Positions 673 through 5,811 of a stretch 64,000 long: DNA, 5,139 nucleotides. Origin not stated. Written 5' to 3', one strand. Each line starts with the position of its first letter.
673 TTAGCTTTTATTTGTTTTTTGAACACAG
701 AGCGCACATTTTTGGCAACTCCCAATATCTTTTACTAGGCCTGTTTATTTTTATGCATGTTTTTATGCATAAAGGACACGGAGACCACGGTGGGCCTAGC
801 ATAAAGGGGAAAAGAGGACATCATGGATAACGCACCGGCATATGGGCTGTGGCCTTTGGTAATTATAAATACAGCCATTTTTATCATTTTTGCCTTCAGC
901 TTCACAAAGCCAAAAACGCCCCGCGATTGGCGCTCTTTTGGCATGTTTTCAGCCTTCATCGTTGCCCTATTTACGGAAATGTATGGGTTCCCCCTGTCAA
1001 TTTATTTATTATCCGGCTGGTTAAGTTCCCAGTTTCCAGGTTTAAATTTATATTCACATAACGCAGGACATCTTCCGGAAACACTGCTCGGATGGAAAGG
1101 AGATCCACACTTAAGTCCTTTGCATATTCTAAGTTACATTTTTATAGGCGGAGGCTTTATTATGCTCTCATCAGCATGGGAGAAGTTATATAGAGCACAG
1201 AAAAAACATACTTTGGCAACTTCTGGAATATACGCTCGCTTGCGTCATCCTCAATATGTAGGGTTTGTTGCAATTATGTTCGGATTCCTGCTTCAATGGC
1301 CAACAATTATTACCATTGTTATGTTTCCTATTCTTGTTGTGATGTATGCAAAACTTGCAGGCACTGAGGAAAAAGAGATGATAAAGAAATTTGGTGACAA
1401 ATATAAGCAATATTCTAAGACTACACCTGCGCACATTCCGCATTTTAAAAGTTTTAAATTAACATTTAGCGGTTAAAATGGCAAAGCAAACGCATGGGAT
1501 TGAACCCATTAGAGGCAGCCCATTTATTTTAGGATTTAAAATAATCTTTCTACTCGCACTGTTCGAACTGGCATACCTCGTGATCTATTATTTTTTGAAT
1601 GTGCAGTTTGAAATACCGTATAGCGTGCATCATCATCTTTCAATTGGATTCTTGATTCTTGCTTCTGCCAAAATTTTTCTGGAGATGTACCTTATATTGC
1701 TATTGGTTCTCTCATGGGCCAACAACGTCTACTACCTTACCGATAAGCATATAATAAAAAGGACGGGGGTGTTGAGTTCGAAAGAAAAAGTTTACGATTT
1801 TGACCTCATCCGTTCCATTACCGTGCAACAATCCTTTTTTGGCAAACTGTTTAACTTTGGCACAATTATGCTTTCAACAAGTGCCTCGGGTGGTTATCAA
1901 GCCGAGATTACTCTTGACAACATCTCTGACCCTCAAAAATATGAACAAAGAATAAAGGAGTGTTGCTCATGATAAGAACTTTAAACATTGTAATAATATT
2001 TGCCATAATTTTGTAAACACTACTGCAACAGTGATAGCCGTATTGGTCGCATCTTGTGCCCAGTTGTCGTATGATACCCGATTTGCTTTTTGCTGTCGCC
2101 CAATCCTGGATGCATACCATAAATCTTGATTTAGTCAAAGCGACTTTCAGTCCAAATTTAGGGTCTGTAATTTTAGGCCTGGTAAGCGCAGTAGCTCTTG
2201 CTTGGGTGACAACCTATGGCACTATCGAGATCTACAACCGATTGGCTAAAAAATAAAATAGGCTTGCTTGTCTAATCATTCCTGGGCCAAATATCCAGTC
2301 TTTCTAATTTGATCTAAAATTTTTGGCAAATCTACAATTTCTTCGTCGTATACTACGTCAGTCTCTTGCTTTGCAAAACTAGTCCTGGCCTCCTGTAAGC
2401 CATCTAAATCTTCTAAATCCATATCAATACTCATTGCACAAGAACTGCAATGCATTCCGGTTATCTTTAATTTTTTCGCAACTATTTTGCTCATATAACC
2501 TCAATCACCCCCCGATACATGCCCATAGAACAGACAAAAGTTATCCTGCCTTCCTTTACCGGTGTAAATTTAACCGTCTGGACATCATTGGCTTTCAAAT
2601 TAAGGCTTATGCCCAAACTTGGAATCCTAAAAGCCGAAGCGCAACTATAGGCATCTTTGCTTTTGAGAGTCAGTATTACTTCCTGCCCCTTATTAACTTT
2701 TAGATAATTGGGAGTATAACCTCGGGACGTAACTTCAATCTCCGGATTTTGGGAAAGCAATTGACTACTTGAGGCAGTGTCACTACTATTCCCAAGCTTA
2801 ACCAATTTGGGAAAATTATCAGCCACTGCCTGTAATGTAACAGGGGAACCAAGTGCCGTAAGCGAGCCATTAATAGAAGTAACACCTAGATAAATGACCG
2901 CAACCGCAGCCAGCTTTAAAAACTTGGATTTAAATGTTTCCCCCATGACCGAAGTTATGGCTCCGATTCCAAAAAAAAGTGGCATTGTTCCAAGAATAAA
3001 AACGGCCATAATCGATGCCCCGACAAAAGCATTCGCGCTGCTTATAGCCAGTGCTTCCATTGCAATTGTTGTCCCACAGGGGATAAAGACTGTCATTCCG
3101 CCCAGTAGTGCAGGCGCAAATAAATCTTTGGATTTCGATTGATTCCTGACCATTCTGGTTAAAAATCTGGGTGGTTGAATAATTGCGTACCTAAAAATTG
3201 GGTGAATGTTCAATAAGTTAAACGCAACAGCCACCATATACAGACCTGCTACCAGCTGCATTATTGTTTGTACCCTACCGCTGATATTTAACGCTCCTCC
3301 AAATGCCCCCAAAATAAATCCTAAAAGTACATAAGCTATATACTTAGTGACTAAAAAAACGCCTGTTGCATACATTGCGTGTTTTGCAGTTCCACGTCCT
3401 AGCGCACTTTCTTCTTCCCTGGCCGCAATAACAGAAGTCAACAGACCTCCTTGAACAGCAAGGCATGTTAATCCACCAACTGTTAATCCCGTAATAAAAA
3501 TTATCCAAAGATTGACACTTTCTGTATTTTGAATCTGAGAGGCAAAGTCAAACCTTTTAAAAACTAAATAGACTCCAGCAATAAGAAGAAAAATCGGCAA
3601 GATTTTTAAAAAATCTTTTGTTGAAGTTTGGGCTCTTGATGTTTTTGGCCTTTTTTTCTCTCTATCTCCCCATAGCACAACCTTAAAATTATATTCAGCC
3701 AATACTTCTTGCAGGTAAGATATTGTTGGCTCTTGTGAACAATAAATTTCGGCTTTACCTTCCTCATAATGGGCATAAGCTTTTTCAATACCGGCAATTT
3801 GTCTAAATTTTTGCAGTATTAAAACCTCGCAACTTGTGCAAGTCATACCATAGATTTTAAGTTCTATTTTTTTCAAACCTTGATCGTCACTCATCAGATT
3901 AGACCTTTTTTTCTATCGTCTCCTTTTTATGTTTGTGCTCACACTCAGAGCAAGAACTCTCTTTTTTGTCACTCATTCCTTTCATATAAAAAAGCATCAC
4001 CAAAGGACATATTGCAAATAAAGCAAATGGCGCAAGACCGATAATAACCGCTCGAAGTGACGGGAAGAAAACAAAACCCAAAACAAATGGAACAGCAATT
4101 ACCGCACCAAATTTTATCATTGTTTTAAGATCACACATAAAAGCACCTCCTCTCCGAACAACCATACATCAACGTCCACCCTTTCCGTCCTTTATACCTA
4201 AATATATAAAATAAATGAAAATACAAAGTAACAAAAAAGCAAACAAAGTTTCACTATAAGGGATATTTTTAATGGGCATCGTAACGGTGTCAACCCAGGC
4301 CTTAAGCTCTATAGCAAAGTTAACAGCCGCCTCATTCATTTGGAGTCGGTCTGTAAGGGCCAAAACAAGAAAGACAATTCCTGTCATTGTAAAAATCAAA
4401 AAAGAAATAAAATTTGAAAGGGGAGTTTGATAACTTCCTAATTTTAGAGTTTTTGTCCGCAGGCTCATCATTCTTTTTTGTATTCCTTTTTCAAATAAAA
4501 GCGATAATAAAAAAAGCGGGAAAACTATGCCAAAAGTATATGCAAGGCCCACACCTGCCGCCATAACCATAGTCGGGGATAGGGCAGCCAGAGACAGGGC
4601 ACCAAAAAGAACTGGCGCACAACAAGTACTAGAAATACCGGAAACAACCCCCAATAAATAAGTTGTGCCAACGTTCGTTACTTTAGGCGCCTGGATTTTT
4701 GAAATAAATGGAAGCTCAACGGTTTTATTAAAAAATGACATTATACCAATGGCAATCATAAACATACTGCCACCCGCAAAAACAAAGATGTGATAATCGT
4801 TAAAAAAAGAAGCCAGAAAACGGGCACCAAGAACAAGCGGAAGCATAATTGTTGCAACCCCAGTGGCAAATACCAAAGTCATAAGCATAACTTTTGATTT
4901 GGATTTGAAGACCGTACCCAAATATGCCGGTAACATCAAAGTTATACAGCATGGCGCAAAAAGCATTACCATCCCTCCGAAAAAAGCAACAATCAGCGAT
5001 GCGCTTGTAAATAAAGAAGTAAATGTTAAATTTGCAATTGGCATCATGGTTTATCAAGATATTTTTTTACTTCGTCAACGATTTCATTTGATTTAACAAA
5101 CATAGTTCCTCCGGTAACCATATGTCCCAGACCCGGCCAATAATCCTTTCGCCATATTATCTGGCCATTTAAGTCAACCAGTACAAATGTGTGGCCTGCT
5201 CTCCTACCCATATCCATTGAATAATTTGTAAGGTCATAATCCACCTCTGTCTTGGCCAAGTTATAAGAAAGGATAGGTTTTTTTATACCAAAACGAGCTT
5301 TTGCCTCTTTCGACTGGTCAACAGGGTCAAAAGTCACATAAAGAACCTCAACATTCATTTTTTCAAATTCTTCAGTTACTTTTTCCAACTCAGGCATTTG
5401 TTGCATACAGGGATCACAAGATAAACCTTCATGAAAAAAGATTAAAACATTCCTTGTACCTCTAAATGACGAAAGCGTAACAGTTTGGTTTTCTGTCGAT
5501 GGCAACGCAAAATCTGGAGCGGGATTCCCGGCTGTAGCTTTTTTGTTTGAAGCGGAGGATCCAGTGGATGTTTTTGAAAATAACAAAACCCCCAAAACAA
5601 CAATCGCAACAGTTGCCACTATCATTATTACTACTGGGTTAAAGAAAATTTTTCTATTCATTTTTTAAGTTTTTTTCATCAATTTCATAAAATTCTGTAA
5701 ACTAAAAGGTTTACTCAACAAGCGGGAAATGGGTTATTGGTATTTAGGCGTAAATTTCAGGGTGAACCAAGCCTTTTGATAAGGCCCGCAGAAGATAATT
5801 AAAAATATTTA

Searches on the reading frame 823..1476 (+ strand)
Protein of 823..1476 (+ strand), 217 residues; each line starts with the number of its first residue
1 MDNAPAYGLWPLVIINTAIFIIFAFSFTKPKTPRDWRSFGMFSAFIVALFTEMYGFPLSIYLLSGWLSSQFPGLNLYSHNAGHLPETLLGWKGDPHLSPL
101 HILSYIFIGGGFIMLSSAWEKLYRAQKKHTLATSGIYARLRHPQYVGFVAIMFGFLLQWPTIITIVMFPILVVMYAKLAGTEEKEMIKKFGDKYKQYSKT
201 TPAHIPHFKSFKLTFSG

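Call 47: search_protein_families(library=pfam, proteins=[window:823-1476:+], max_evalue=0.00001)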
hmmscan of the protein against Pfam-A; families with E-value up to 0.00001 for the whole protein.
window:823-1476:+ (217 aa): 2 families
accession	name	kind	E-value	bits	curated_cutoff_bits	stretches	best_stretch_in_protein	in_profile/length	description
PF04140.19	ICMT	-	1.4e-09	38.7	24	1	112-187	16-94/95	Isoprenylcysteine carboxyl methyltransferase (ICMT) family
PF04191.18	PEMT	-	3.7e-09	37.4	25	1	126-192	37-104/105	Phospholipid methyltransferase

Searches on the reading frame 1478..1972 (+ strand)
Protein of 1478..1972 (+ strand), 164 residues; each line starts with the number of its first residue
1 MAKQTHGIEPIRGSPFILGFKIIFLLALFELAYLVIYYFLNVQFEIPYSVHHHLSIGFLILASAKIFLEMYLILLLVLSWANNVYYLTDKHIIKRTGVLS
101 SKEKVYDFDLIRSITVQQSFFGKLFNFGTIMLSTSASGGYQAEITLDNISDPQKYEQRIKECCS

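Call 47: search_protein_families(library=pfam, proteins=[window:1478-1972:+], max_evalue=0.00001)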
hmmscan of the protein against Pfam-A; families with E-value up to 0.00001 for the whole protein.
window:1478-1972:+ (164 aa): 1 family
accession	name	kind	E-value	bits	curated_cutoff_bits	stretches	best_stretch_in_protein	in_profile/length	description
PF03703.20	bPH_2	-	2e-12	47.6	22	1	80-157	1-76/78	Bacterial PH domain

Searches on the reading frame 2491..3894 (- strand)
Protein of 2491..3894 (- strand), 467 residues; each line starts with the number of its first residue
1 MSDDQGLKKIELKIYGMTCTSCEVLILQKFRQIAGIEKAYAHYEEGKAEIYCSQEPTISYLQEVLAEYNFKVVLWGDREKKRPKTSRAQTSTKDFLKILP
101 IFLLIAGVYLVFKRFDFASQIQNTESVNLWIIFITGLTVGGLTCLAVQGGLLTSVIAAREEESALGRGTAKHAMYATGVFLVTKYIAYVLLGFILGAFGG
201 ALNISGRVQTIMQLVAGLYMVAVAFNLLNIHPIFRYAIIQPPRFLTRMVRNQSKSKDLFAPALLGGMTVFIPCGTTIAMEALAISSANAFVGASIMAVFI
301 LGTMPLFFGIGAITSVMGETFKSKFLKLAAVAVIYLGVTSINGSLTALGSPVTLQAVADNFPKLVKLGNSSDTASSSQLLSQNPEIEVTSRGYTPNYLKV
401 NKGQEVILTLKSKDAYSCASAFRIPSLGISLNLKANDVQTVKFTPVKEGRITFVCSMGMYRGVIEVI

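Call 47: search_protein_families(library=pfam, proteins=[window:2491-3894:-], max_evalue=0.00001)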
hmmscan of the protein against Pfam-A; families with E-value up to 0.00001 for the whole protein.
window:2491-3894:- (467 aa): 2 families
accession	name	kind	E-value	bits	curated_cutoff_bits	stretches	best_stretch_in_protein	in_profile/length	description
PF13386.12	DsbD_2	-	3.3e-27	96.1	24.9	1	132-338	2-198/199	Cytochrome C biogenesis protein transmembrane region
PF13473.12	Cupredoxin_1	-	3.2e-14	53.2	27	1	382-464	21-102/104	Cupredoxin-like domain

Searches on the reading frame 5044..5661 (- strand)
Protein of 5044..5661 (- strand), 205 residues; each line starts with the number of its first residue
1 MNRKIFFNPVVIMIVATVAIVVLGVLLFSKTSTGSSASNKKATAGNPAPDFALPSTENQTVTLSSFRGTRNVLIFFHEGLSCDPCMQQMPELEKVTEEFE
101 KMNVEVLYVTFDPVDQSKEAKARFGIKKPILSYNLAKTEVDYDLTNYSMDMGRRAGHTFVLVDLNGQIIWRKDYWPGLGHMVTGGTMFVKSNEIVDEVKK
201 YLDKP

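Call 47: search_protein_families(library=pfam, proteins=[window:5044-5661:-], max_evalue=0.00001)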
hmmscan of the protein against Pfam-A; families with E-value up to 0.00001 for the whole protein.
window:5044-5661:- (205 aa): 2 families
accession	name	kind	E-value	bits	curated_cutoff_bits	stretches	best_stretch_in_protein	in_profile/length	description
PF00578.27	AhpC-TSA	-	2.2e-20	73.3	26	1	45-168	2-121/124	AhpC/TSA family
PF08534.16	Redoxin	-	7.9e-18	65.1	26.6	1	44-171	2-131/148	Redoxin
